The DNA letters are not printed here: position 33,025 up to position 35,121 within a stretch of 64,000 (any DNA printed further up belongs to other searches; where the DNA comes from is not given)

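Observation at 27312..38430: Array of five GT-C (PMT_2 / ArnT-PMT-like) glycosyltransferase paralogs interleaved with a CYTH protein and a second giant polytopic membrane protein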

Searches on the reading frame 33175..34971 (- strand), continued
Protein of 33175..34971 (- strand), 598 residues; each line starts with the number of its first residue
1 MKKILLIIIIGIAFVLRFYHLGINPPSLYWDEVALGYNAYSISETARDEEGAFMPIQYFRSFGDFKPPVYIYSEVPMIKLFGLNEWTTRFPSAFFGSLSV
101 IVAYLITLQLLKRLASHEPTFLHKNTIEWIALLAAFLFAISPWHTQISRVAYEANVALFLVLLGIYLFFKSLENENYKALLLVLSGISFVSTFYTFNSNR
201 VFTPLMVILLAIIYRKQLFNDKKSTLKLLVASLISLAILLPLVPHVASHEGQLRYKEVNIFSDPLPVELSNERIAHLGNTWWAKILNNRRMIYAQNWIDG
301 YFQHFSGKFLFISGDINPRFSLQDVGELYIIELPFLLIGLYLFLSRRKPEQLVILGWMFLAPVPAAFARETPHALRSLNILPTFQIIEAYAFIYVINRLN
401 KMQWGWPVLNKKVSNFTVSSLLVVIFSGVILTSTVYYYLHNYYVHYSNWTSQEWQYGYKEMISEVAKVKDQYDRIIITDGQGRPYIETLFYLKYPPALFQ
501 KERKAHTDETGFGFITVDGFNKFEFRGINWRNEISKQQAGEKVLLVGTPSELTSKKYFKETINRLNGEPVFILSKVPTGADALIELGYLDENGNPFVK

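Call 44: search_solved_structures(query=A2, max_evalue=10, show_alignments=5)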
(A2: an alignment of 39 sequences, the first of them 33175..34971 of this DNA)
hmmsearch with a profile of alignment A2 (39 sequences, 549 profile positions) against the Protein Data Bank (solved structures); distinct sequences matched with E-value up to 10: 4.
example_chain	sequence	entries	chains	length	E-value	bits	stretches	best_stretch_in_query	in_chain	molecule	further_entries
5ezm_A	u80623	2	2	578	0.0045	18.7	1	67-133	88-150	4-amino-4-deoxy-L-arabinose transferase or related glycosyltransferases of PMT family | 4-amino-4-deoxy-L-arabinose (L-Ara4N) transferase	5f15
6el2_A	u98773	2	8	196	0.87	11.2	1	406-474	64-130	Transcriptional regulator TetR family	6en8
1k76_A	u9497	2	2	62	1.2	10.8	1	263-294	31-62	SEX MUSCLE ABNORMAL PROTEIN 5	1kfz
7zgj_C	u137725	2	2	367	2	10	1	426-465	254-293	65 kDa invariant surface glycoprotein, putative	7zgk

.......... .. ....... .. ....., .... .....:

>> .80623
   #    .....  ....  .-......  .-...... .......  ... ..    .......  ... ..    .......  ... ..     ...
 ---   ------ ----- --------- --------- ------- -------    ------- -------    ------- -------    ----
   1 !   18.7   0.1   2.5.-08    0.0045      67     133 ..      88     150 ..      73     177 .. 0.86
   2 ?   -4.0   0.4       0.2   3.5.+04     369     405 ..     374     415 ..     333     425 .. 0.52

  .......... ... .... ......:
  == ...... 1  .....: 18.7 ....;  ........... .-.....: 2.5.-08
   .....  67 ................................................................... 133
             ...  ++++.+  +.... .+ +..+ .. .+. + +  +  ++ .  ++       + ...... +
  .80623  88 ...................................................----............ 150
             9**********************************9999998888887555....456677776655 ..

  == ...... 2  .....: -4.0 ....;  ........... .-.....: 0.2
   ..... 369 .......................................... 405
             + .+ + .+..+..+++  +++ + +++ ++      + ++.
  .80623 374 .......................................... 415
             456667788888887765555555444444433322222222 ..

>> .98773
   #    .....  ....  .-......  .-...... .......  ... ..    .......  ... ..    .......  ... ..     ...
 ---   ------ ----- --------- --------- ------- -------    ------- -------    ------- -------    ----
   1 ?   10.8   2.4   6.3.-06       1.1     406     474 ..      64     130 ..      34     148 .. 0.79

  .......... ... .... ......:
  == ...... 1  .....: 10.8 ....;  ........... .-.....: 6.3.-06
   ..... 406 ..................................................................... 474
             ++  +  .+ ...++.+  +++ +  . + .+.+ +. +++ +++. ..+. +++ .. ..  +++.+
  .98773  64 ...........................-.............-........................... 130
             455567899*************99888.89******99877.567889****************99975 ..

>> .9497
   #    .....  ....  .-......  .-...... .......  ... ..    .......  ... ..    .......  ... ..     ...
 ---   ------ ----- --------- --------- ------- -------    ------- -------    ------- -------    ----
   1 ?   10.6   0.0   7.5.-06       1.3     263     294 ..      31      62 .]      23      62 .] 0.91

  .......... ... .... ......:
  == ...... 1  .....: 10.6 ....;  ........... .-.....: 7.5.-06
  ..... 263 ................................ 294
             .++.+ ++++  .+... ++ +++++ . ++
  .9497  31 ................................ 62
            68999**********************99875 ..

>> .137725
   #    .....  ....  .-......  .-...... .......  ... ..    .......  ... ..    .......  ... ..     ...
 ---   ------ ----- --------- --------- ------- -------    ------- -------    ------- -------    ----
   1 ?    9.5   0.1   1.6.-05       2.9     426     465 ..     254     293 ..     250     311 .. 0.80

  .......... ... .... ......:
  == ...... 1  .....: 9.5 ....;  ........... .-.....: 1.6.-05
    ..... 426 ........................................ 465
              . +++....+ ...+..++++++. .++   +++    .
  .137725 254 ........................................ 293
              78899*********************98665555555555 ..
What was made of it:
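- On GT-C glycosyltransferase superfamily (class A fold): K66 (97% conserved) aligns with the ArnT EL1 lysine in an HMM alignment, with the numbering offset inferred (call 44).
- The family's KPP lysine aligns with the ArnT EL1 lysine, K85 if the chain numbering is offset by 3 (call 44). ArnT is the only solved structure found by sequence (E 0.0045, call 44).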

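Call 48: search_protein_families(library=ncbifam, proteins=[L023:2082-2780:+, L051:655-1368:+, L084:7465-8205:+, L063:7271-7996:+, L030:19161-20051:+], max_evalue=0.000001)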
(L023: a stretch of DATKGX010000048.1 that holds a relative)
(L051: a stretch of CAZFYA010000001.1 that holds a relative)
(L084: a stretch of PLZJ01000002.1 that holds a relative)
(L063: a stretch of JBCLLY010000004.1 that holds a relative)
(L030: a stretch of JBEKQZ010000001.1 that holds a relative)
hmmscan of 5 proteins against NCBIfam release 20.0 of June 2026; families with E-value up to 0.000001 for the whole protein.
L023:2082-2780:+ (233 aa): 21 families
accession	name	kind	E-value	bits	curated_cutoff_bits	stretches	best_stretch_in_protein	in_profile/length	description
TIGR04182.1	glyco_TIGR04182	equivalog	1.7e-37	129.4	325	1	3-228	2-216/293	S-layer glycoprotein N-glycosyltransferase AglJ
NF041875.1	EPS_EpsD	equivalog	3.4e-18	66.1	370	1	3-114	1-115/325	exopolysaccharide biosynthesis glycosyltransferase EpsD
NF047588.1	GlcsyltransPgfSStrep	equivalog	3.8e-18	65.8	500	1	1-171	1-167/308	glycosyltransferase PgfS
NF041391.1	DPhHxTase_Halo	equivalog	8.1e-18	64.2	375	1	9-225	3-204/213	dolichyl-phosphate hexose transferase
NF007482.0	PRK10073.1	equivalog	2.1e-17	63.2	423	1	2-104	7-111/334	glycosyltransferase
TIGR04283.1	glyco_like_mftF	equivalog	2.9e-17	63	182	1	3-113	1-105/221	TIGR04283 family arsenosugar biosynthesis glycosyltransferase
NF058614.1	PPMAGASynPpgS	equivalog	5.7e-17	61.9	370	1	5-208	4-202/226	polyprenyl-phospho-N-acetylgalactosaminyl synthase PpgS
TIGR03937.1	PgaC_IcaA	equivalog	1.1e-16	60.8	422.3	1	2-103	46-150/407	poly-beta-1,6-N-acetyl-D-glucosamine synthase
NF007986.1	PRK10714.1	equivalog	2.4e-15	56.3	529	1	2-120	7-131/316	undecaprenyl-phosphate 4-deoxy-4-formamido-L-arabinose transferase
NF010496.0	PRK13915.1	equivalog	7e-15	54.9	262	1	2-108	32-147/307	glucosyl-3-phosphoglycerate synthase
TIGR03965.1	mycofact_glyco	equivalog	4.8e-14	52.1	280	1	3-108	76-184/467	mycofactocin biosynthesis glycosyltransferase MftF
NF047683.1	TeichurnBiosyTuaG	equivalog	5.7e-12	45.8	400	1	3-101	8-109/252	teichuronic acid biosynthesis protein TuaG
TIGR03111.1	glyc2_xrt_Gpos1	hypoth_equivalog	1.3e-10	40.7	363.95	1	3-151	51-203/439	TIGR03111 family XrtG-associated glycosyltransferase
NF038302.1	EPS_HpsE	equivalog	4.2e-09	35.8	300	1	1-97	1-105/307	hormogonium polysaccharide biosynthesis glycosyltransferase HpsE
TIGR03469.1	HpnB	hypoth_equivalog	1.2e-08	34.5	379.25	1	3-105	46-162/386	hopene-associated glycosyltransferase HpnB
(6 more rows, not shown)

L051:655-1368:+ (238 aa): 21 families
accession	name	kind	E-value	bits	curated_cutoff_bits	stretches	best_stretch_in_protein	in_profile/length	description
TIGR04182.1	glyco_TIGR04182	equivalog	4.1e-36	124.9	325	1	3-234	2-217/293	S-layer glycoprotein N-glycosyltransferase AglJ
NF047588.1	GlcsyltransPgfSStrep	equivalog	6.2e-24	84.8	500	1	1-176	1-167/308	glycosyltransferase PgfS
TIGR03937.1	PgaC_IcaA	equivalog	4.1e-21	75.4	422.3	1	2-111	46-153/407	poly-beta-1,6-N-acetyl-D-glucosamine synthase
NF041875.1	EPS_EpsD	equivalog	2.4e-20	73.2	370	1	3-126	1-121/325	exopolysaccharide biosynthesis glycosyltransferase EpsD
NF007482.0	PRK10073.1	equivalog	5.2e-20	71.7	423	1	2-112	7-114/334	glycosyltransferase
NF007986.1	PRK10714.1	equivalog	4.1e-17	62.2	529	1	2-123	7-129/316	undecaprenyl-phosphate 4-deoxy-4-formamido-L-arabinose transferase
TIGR04283.1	glyco_like_mftF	equivalog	8.9e-17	61.4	182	1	3-122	1-112/221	TIGR04283 family arsenosugar biosynthesis glycosyltransferase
TIGR03111.1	glyc2_xrt_Gpos1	hypoth_equivalog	1.3e-15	57.2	363.95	1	3-139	51-188/439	TIGR03111 family XrtG-associated glycosyltransferase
NF058614.1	PPMAGASynPpgS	equivalog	6.6e-15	55.1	370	1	5-216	4-205/226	polyprenyl-phospho-N-acetylgalactosaminyl synthase PpgS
NF041391.1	DPhHxTase_Halo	equivalog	7e-15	54.6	375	1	9-210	3-186/213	dolichyl-phosphate hexose transferase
NF010496.0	PRK13915.1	equivalog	1.4e-14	53.9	262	1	2-115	32-150/307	glucosyl-3-phosphoglycerate synthase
TIGR03965.1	mycofact_glyco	equivalog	5.1e-14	52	280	1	3-116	76-187/467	mycofactocin biosynthesis glycosyltransferase MftF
NF038302.1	EPS_HpsE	equivalog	6.6e-14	51.6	300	1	1-126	1-129/307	hormogonium polysaccharide biosynthesis glycosyltransferase HpsE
NF047683.1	TeichurnBiosyTuaG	equivalog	9.7e-14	51.6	400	1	3-113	8-116/252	teichuronic acid biosynthesis protein TuaG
NF050050.1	ProtGlycPglI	equivalog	4.9e-11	42.6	500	1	2-129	3-129/306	GalNAc(5)-diNAcBac-PP-undecaprenol beta-1,3-glucosyltransferase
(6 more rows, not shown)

L084:7465-8205:+ (247 aa): 22 families
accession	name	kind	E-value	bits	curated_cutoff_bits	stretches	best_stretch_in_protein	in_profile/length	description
TIGR04182.1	glyco_TIGR04182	equivalog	3e-32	112.2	325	1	12-243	2-217/293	S-layer glycoprotein N-glycosyltransferase AglJ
NF047588.1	GlcsyltransPgfSStrep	equivalog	1e-20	74.2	500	1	10-129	1-121/308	glycosyltransferase PgfS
TIGR03937.1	PgaC_IcaA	equivalog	1e-19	70.8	422.3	1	11-120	46-153/407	poly-beta-1,6-N-acetyl-D-glucosamine synthase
NF047683.1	TeichurnBiosyTuaG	equivalog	5e-17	62.4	400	1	11-126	7-120/252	teichuronic acid biosynthesis protein TuaG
NF058614.1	PPMAGASynPpgS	equivalog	2.6e-16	59.7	370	1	14-221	4-201/226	polyprenyl-phospho-N-acetylgalactosaminyl synthase PpgS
NF041875.1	EPS_EpsD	equivalog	1.3e-15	57.6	370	1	12-130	1-117/325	exopolysaccharide biosynthesis glycosyltransferase EpsD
NF007986.1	PRK10714.1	equivalog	1.5e-15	57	529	1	10-133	6-130/316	undecaprenyl-phosphate 4-deoxy-4-formamido-L-arabinose transferase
NF007482.0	PRK10073.1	equivalog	4.4e-15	55.5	423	1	10-118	6-111/334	glycosyltransferase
TIGR03111.1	glyc2_xrt_Gpos1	hypoth_equivalog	5.9e-15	55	363.95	1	11-165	50-203/439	TIGR03111 family XrtG-associated glycosyltransferase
NF010496.0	PRK13915.1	equivalog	9.7e-15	54.4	262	1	9-124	30-149/307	glucosyl-3-phosphoglycerate synthase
TIGR04283.1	glyco_like_mftF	equivalog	3.7e-13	49.6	182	1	12-131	1-112/221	TIGR04283 family arsenosugar biosynthesis glycosyltransferase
NF041391.1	DPhHxTase_Halo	equivalog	2.3e-12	46.4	375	1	18-219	3-186/213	dolichyl-phosphate hexose transferase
NF050050.1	ProtGlycPglI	equivalog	1.8e-11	44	500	1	11-118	3-109/306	GalNAc(5)-diNAcBac-PP-undecaprenol beta-1,3-glucosyltransferase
NF053739.1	GlytfEpsEBac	equivalog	1.9e-11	43.4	450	1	11-130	2-120/265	glycosyltransferase EpsE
TIGR03965.1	mycofact_glyco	equivalog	2.3e-10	39.9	280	1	10-119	74-181/467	mycofactocin biosynthesis glycosyltransferase MftF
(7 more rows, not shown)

L063:7271-7996:+ (242 aa): 15 families
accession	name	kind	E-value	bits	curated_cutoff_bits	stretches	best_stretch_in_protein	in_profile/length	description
TIGR04182.1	glyco_TIGR04182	equivalog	8.4e-31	107.4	325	1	5-238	1-217/293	S-layer glycoprotein N-glycosyltransferase AglJ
TIGR03937.1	PgaC_IcaA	equivalog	1.2e-18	67.2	422.3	1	4-104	45-142/407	poly-beta-1,6-N-acetyl-D-glucosamine synthase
NF058614.1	PPMAGASynPpgS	equivalog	2.8e-18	66.2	370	1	6-220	2-205/226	polyprenyl-phospho-N-acetylgalactosaminyl synthase PpgS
NF047588.1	GlcsyltransPgfSStrep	equivalog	2.8e-18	66.2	500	1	4-180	1-167/308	glycosyltransferase PgfS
NF007482.0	PRK10073.1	equivalog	1.2e-16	60.6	423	1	2-119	4-117/334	glycosyltransferase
NF007986.1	PRK10714.1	equivalog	4.1e-16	58.9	529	1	4-134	6-137/316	undecaprenyl-phosphate 4-deoxy-4-formamido-L-arabinose transferase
NF041875.1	EPS_EpsD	equivalog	8.3e-13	48.4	370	1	6-123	1-115/325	exopolysaccharide biosynthesis glycosyltransferase EpsD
TIGR03111.1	glyc2_xrt_Gpos1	hypoth_equivalog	3e-12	46.1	363.95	1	5-160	50-203/439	TIGR03111 family XrtG-associated glycosyltransferase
NF010496.0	PRK13915.1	equivalog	3.7e-12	46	262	1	3-112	30-142/307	glucosyl-3-phosphoglycerate synthase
TIGR04283.1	glyco_like_mftF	equivalog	4.4e-12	46.1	182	1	6-118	1-102/221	TIGR04283 family arsenosugar biosynthesis glycosyltransferase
NF053739.1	GlytfEpsEBac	equivalog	3.7e-10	39.2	450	1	5-110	2-105/265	glycosyltransferase EpsE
NF047683.1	TeichurnBiosyTuaG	equivalog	3.6e-09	36.6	400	1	3-113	5-112/252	teichuronic acid biosynthesis protein TuaG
NF041391.1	DPhHxTase_Halo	equivalog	4.1e-09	35.7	375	1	12-183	3-156/213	dolichyl-phosphate hexose transferase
TIGR03965.1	mycofact_glyco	equivalog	1.9e-08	33.6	280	1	4-113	74-180/467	mycofactocin biosynthesis glycosyltransferase MftF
NF038302.1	EPS_HpsE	equivalog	4.3e-08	32.5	300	1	5-100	2-99/307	hormogonium polysaccharide biosynthesis glycosyltransferase HpsE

L030:19161-20051:+ (297 aa): 6 families
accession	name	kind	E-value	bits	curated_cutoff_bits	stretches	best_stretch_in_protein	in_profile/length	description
TIGR04283.1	glyco_like_mftF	equivalog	9.9e-14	51.5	182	1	15-135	1-122/221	TIGR04283 family arsenosugar biosynthesis glycosyltransferase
TIGR04195.1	S_glycosyl_SunS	equivalog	1.1e-13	50.8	350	1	14-111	58-156/421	SunS family peptide S-glycosyltransferase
NF007482.0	PRK10073.1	equivalog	2.1e-09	36.9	423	1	12-116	5-113/334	glycosyltransferase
NF010496.0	PRK13915.1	equivalog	3.5e-09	36.2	262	1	12-106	30-138/307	glucosyl-3-phosphoglycerate synthase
TIGR04182.1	glyco_TIGR04182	equivalog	1.8e-08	34.2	325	1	16-106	3-93/293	S-layer glycoprotein N-glycosyltransferase AglJ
NF041391.1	DPhHxTase_Halo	equivalog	2.1e-07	30.2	375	1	20-97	2-80/213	dolichyl-phosphate hexose transferase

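Call 90: search_protein_families(library=ncbifam, proteins=[L061:3110-4060:+], max_evalue=1e-8)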
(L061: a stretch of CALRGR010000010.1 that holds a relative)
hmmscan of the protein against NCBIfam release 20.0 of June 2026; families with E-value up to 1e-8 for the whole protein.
L061:3110-4060:+ (317 aa): 14 families
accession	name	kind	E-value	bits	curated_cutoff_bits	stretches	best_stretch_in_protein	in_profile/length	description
NF041875.1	EPS_EpsD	equivalog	5.6e-25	88.4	370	1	11-228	1-213/325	exopolysaccharide biosynthesis glycosyltransferase EpsD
TIGR03965.1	mycofact_glyco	equivalog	2.6e-23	82.7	280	1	10-224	75-283/467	mycofactocin biosynthesis glycosyltransferase MftF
TIGR03937.1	PgaC_IcaA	equivalog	1.4e-20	73.7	422.3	1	10-220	46-249/407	poly-beta-1,6-N-acetyl-D-glucosamine synthase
NF047588.1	GlcsyltransPgfSStrep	equivalog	1.2e-15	57.5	500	1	9-120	1-112/308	glycosyltransferase PgfS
NF038302.1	EPS_HpsE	equivalog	5e-15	55.3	300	1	9-232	1-233/307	hormogonium polysaccharide biosynthesis glycosyltransferase HpsE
TIGR04283.1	glyco_like_mftF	equivalog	1.4e-14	54.3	182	1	11-208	1-173/221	TIGR04283 family arsenosugar biosynthesis glycosyltransferase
NF038299.1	EPS_HpsN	equivalog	2.7e-14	52.9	425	1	10-122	2-110/317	hormogonium polysaccharide biosynthesis glycosyltransferase HpsN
NF007482.0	PRK10073.1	equivalog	4.6e-14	52.2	423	1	10-103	7-95/334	glycosyltransferase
NF050050.1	ProtGlycPglI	equivalog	1.1e-11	44.7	500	1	10-120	3-110/306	GalNAc(5)-diNAcBac-PP-undecaprenol beta-1,3-glucosyltransferase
NF007986.1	PRK10714.1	equivalog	1.9e-11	43.5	529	1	10-105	7-102/316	undecaprenyl-phosphate 4-deoxy-4-formamido-L-arabinose transferase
TIGR03111.1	glyc2_xrt_Gpos1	hypoth_equivalog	2.5e-11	43.1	363.95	1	10-220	50-265/439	TIGR03111 family XrtG-associated glycosyltransferase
NF053739.1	GlytfEpsEBac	equivalog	7.4e-11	41.5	450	1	11-98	3-87/265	glycosyltransferase EpsE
NF047683.1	TeichurnBiosyTuaG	equivalog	8e-11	42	400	1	9-112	6-105/252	teichuronic acid biosynthesis protein TuaG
NF041394.1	GtaseAglG_Halo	equivalog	1.1e-10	41.3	440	1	9-128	1-117/304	glucosyl-dolichyl phosphate glucuronosyltransferase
